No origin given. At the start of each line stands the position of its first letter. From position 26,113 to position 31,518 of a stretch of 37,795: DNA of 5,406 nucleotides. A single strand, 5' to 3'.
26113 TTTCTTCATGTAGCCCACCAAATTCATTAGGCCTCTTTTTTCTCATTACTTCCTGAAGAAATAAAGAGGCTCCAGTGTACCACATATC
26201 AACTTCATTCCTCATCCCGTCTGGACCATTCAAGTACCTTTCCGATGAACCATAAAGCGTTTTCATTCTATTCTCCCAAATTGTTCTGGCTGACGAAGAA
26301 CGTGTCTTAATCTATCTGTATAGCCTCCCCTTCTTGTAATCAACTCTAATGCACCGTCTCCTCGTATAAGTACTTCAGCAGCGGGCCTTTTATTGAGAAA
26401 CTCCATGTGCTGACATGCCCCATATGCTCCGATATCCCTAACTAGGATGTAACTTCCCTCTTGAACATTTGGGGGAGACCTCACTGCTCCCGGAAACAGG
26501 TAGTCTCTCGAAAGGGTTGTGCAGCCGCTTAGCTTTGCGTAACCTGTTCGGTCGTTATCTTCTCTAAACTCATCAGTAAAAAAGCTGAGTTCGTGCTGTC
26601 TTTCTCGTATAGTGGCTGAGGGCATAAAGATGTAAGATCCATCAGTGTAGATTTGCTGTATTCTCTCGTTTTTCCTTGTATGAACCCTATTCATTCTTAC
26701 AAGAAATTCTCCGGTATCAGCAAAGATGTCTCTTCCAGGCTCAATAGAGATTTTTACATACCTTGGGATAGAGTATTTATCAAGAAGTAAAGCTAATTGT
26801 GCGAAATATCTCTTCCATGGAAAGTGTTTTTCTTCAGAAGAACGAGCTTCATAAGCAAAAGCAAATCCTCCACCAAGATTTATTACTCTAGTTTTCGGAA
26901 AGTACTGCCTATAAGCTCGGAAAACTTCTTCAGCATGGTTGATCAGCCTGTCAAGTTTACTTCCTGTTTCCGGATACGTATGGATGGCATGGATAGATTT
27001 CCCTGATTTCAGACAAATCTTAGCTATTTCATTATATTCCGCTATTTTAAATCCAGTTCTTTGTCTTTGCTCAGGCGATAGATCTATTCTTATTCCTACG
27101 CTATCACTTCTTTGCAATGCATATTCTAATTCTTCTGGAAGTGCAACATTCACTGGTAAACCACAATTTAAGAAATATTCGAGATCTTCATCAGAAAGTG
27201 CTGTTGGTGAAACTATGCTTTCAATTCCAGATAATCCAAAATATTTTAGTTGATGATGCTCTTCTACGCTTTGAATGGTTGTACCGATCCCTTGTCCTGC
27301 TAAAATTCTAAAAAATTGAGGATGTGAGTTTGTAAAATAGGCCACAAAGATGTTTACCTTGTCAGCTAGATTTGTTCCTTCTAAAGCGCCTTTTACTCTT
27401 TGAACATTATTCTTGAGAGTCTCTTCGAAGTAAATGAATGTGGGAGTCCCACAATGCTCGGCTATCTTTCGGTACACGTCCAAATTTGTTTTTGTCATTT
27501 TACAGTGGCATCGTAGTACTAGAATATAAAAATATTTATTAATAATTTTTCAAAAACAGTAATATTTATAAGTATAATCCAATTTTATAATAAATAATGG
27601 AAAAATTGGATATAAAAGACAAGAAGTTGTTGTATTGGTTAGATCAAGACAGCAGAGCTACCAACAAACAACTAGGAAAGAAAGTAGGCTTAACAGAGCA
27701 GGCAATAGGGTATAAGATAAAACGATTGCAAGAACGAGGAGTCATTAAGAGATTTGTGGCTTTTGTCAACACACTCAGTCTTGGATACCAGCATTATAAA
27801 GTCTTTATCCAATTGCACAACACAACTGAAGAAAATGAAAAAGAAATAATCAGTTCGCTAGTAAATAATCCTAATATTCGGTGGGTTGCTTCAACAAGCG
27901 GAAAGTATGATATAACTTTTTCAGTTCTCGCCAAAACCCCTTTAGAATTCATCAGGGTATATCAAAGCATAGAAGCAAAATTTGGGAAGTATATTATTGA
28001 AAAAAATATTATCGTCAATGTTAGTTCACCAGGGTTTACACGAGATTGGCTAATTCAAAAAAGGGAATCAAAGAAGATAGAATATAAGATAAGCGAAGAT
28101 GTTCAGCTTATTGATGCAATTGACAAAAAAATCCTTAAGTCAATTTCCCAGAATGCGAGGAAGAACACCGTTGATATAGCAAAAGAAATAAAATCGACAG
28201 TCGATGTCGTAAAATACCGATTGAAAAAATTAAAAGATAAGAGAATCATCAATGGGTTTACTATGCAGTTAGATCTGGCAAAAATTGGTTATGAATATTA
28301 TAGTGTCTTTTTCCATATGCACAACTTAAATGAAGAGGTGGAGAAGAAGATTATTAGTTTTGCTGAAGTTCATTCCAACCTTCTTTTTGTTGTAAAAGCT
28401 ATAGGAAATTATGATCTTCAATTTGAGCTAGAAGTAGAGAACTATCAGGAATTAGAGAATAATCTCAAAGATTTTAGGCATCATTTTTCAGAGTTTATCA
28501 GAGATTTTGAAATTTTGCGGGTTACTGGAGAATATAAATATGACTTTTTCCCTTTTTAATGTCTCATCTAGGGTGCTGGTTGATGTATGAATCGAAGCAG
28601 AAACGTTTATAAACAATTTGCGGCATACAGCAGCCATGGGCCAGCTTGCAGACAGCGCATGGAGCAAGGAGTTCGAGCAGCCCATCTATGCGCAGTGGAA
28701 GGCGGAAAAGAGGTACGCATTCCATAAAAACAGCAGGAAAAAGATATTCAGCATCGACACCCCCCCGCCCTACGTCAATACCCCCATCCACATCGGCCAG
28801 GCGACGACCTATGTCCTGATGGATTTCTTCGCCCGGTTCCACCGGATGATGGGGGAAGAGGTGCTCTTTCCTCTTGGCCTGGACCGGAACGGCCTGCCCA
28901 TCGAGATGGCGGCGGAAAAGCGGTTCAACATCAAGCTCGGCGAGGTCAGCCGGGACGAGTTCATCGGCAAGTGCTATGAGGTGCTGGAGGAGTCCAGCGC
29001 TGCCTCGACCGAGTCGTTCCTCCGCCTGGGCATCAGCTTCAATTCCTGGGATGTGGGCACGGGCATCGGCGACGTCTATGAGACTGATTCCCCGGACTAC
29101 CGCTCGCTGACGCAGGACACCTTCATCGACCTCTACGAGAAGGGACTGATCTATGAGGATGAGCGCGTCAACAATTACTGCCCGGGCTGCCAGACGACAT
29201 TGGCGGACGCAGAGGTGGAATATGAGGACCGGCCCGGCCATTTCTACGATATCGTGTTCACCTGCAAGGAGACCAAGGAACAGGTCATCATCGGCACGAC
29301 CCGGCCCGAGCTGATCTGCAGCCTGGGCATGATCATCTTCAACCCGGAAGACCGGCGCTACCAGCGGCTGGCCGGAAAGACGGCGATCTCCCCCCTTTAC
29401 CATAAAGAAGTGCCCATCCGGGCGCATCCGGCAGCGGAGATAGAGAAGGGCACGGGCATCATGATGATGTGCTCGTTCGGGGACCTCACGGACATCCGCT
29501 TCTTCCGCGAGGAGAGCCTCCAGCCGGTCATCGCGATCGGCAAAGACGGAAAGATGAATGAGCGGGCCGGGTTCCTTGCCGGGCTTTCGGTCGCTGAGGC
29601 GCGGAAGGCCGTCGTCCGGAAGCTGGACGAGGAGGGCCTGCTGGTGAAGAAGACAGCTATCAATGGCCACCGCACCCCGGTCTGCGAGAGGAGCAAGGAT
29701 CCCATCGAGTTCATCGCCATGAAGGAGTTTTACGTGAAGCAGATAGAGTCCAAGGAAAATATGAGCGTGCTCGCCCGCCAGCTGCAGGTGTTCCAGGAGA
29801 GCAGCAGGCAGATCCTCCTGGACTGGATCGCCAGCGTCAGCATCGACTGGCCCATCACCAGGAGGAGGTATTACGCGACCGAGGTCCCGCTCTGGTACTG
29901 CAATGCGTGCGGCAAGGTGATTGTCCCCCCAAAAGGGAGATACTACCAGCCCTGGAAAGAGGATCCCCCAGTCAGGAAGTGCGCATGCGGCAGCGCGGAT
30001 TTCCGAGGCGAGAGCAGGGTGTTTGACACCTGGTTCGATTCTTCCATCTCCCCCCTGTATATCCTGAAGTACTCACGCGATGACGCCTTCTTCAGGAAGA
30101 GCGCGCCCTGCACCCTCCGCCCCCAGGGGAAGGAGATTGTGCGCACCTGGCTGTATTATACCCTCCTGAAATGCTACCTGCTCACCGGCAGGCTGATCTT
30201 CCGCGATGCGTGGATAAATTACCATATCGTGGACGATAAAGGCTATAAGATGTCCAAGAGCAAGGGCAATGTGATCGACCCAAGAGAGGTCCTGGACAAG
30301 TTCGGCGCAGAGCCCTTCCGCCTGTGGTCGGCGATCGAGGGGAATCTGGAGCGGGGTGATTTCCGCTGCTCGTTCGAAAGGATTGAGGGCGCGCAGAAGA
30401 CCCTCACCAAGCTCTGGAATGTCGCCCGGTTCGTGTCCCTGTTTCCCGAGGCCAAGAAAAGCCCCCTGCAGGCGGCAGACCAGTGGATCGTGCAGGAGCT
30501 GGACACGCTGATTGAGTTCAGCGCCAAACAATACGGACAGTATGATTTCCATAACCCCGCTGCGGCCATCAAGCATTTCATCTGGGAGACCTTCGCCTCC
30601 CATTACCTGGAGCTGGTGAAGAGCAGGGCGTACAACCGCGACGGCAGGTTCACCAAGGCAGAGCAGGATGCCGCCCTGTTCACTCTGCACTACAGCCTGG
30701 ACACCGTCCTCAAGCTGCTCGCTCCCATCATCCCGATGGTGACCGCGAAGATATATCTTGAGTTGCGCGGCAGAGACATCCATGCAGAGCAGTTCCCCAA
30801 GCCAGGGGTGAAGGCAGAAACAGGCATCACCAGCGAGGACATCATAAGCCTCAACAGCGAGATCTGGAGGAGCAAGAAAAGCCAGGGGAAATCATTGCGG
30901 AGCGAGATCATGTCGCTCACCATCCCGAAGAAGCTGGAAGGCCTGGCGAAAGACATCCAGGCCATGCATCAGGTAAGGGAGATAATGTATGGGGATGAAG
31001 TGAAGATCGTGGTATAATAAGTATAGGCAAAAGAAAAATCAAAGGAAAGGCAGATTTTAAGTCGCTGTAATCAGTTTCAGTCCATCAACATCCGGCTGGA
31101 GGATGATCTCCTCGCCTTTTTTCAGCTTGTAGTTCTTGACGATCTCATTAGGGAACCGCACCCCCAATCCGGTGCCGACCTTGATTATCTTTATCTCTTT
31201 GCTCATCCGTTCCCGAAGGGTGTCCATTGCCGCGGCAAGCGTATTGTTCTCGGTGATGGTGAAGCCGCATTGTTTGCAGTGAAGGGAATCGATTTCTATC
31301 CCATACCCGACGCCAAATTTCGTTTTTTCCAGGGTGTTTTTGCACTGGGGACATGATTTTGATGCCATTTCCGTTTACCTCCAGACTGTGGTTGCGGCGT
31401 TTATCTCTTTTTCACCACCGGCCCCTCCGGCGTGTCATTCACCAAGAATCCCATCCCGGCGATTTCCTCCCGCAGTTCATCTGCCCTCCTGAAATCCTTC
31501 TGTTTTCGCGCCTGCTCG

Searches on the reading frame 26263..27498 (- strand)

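Call 13: search_protein_families(library=pfam, proteins=[window:26263-27498:-], max_evalue=0.001)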
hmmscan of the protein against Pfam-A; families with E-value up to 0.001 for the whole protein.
window:26263-27498:- (411 aa): 1 family
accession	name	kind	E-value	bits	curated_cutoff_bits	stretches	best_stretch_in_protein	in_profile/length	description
PF02784.22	Orn_Arg_deC_N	-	5.4e-10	39.5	23.4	1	45-258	16-245/247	Pyridoxal-dependent decarboxylase, pyridoxal binding domain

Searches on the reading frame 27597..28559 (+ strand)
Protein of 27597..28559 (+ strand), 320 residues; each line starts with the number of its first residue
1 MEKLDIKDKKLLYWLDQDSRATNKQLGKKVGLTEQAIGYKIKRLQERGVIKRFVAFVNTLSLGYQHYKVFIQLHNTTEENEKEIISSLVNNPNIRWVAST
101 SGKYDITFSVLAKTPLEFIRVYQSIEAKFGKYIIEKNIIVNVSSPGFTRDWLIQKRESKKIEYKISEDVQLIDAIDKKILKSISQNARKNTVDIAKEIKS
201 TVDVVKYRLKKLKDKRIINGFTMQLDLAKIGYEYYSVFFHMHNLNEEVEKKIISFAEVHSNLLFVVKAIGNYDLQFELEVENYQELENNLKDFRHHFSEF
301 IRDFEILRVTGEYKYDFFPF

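Call 13: search_protein_families(library=pfam, proteins=[window:27597-28559:+], max_evalue=0.001)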
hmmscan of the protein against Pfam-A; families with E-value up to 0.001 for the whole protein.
window:27597-28559:+ (320 aa): 5 families
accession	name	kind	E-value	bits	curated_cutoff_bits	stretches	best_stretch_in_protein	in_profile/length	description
PF13412.12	HTH_24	-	3.1e-19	68.7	21.9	2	4-51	1-48/48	Winged helix-turn-helix DNA-binding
PF13404.12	HTH_AsnC-type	-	1.2e-18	67.1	27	2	4-45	1-42/42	AsnC-type helix-turn-helix domain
PF01047.28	MarR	-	1.8e-06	28.2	24.6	1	10-52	7-49/59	MarR family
PF22451.2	NirdL-like_HTH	-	1.5e-05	25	27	0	25-50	21-46/47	Siroheme decarboxylase NirDL-like HTH domain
PF01037.27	AsnC_trans_reg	-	4.1e-05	23.8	25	0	77-124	9-54/73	Lrp/AsnC ligand binding domain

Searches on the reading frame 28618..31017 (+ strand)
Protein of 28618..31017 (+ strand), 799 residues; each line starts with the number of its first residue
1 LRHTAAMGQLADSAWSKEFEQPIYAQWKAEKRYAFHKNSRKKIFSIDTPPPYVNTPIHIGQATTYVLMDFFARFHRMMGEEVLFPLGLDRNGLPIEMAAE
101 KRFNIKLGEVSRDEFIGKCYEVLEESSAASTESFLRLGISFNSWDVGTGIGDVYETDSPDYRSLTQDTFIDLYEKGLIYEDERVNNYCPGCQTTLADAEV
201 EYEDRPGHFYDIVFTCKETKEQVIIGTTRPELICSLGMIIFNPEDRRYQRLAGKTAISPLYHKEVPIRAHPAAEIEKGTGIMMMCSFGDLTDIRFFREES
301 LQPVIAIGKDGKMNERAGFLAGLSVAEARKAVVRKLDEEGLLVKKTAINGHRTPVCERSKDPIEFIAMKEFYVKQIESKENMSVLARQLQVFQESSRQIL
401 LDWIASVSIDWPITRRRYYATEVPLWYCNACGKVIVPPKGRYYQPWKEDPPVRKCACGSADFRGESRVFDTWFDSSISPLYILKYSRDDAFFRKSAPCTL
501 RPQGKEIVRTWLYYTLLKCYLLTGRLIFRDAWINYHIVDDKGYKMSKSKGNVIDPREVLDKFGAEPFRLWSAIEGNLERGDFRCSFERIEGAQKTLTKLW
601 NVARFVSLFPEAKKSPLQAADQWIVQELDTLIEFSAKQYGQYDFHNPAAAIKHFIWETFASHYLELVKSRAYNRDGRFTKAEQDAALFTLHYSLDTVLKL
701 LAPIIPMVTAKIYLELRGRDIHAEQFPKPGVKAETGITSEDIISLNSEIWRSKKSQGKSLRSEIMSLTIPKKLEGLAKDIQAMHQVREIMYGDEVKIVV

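Call 13: search_protein_families(library=pfam, proteins=[window:28618-31017:+], max_evalue=0.001)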
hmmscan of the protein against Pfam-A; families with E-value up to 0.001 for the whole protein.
window:28618-31017:+ (799 aa): 3 families
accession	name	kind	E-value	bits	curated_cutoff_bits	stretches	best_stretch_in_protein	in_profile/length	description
PF00133.28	tRNA-synt_1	-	1.6e-68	231.8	22.7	1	23-572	2-403/414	tRNA synthetases class I (I, L, M and V)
PF09334.17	tRNA-synt_1g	-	4.1e-27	95.4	20.1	1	46-201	3-136/391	tRNA synthetases class I (M)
PF08264.19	Anticodon_1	-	6.9e-25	88.1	25.1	1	621-756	1-138/148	Anticodon-binding domain of tRNA ligase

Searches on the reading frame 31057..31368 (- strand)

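Call 76: search_protein_families(library=pfam, proteins=[window:31057-31368:-], max_evalue=0.001)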
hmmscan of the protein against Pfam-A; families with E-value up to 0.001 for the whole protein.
window:31057-31368:- (103 aa): 1 family
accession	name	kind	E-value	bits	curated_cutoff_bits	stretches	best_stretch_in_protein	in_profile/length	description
PF18551.6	TackOD1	-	3.3e-05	24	32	1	4-60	125-179/188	Thaumarchaeal output domain 1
